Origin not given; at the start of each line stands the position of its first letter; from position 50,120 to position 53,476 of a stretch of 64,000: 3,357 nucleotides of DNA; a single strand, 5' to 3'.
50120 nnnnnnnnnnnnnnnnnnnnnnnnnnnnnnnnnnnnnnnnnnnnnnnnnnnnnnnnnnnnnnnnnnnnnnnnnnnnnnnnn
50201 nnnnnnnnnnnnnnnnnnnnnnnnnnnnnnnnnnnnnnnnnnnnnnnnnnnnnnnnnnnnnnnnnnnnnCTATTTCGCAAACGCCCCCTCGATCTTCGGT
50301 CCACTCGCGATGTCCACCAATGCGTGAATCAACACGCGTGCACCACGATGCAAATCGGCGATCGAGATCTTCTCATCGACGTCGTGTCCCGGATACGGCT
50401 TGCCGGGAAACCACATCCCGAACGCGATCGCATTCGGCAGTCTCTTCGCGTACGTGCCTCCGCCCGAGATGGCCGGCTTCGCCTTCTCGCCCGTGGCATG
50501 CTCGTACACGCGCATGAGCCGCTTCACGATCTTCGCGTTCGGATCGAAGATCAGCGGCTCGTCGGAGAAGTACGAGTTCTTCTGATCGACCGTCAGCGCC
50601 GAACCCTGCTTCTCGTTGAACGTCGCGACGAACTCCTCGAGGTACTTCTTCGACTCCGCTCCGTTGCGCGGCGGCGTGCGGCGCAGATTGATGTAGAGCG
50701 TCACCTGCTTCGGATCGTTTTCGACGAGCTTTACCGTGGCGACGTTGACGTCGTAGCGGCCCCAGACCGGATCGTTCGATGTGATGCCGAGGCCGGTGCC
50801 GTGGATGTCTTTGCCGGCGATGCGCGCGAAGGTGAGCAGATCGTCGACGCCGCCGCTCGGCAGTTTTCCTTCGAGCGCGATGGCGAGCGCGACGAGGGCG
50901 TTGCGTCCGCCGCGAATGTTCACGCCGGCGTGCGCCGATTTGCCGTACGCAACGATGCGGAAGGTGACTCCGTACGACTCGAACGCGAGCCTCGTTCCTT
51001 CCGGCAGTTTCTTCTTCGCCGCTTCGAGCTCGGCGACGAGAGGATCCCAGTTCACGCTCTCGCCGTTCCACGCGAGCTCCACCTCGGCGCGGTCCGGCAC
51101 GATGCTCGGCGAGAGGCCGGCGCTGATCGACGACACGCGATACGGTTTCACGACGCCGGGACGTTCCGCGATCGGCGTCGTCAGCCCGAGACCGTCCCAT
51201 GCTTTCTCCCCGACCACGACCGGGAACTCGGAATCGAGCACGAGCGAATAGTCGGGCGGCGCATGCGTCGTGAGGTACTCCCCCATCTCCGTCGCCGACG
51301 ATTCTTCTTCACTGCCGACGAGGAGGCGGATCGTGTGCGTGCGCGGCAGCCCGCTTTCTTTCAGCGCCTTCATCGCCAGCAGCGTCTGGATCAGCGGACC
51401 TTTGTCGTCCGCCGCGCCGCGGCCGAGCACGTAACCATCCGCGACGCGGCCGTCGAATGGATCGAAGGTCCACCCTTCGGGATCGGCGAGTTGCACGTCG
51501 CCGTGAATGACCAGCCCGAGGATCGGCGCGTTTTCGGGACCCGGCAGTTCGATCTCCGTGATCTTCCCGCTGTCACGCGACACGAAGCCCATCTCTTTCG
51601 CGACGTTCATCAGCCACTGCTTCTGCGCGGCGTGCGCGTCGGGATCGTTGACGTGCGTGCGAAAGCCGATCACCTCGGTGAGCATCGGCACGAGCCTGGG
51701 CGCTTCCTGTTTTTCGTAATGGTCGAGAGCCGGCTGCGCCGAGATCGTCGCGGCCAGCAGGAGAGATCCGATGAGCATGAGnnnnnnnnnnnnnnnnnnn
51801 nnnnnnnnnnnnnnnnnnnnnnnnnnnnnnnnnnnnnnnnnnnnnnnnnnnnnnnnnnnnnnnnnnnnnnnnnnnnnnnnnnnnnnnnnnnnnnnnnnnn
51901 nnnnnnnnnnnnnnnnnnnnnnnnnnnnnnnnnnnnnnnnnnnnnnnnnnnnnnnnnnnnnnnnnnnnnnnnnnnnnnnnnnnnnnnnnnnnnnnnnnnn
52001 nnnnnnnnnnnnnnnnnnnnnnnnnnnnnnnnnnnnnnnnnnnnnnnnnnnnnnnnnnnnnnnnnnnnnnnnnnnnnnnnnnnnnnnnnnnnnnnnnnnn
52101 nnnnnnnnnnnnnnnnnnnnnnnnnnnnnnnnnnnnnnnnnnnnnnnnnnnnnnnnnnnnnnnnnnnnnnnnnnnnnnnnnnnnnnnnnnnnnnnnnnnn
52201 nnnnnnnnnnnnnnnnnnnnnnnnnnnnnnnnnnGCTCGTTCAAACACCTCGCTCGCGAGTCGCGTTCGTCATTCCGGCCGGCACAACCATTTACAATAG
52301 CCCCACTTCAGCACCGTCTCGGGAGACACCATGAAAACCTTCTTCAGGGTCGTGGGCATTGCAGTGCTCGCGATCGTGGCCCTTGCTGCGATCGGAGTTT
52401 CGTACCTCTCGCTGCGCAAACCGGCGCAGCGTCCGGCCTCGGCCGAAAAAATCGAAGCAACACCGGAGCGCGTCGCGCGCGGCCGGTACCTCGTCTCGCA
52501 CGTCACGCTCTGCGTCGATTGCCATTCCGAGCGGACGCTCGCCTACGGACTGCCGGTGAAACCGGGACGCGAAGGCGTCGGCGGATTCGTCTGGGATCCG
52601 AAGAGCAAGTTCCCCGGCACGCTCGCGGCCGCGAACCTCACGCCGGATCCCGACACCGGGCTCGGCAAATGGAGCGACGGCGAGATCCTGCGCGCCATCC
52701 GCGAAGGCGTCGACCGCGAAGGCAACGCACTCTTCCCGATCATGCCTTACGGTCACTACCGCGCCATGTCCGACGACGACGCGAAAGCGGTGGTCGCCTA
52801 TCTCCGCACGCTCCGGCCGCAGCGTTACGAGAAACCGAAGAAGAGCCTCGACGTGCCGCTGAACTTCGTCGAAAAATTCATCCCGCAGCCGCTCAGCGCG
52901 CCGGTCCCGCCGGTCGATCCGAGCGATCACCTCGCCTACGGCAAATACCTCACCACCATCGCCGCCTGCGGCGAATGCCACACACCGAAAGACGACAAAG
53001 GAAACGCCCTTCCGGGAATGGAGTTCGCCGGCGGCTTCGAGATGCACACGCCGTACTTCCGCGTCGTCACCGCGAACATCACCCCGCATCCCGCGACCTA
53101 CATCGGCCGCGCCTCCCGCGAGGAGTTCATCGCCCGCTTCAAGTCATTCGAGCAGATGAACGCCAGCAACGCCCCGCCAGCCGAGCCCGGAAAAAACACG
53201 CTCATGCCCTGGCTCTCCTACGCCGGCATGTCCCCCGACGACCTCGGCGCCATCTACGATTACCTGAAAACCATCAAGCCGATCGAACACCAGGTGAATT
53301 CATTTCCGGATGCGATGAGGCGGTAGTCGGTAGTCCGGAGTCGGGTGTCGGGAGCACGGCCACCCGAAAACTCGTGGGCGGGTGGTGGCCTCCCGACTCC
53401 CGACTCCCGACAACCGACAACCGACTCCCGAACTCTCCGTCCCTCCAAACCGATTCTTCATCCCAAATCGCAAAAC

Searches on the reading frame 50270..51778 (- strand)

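Call 84: search_protein_families(library=pfam, proteins=[window:50270-51778:-], max_evalue=0.0001)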
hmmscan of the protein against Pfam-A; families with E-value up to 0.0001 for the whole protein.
window:50270-51778:- (502 aa): 1 family
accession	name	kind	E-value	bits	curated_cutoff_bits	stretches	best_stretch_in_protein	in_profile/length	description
PF01546.33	Peptidase_M20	-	2.5e-25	90.1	24.6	1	91-487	4-204/206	Peptidase family M20/M25/M40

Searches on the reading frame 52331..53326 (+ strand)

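Call 84: search_protein_families(library=pfam, proteins=[window:52331-53326:+], max_evalue=0.0001)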
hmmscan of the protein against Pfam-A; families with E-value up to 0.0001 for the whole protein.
window:52331-53326:+ (331 aa): 2 families
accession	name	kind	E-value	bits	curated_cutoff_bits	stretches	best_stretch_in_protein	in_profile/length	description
PF00034.26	Cytochrom_C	-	2.1e-10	42.2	21.3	0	59-161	10-89/90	Cytochrome c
PF13442.11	Cytochrome_CBB3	-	1.5e-07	32.1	27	0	48-158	3-68/68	Cytochrome C oxidase, cbb3-type, subunit III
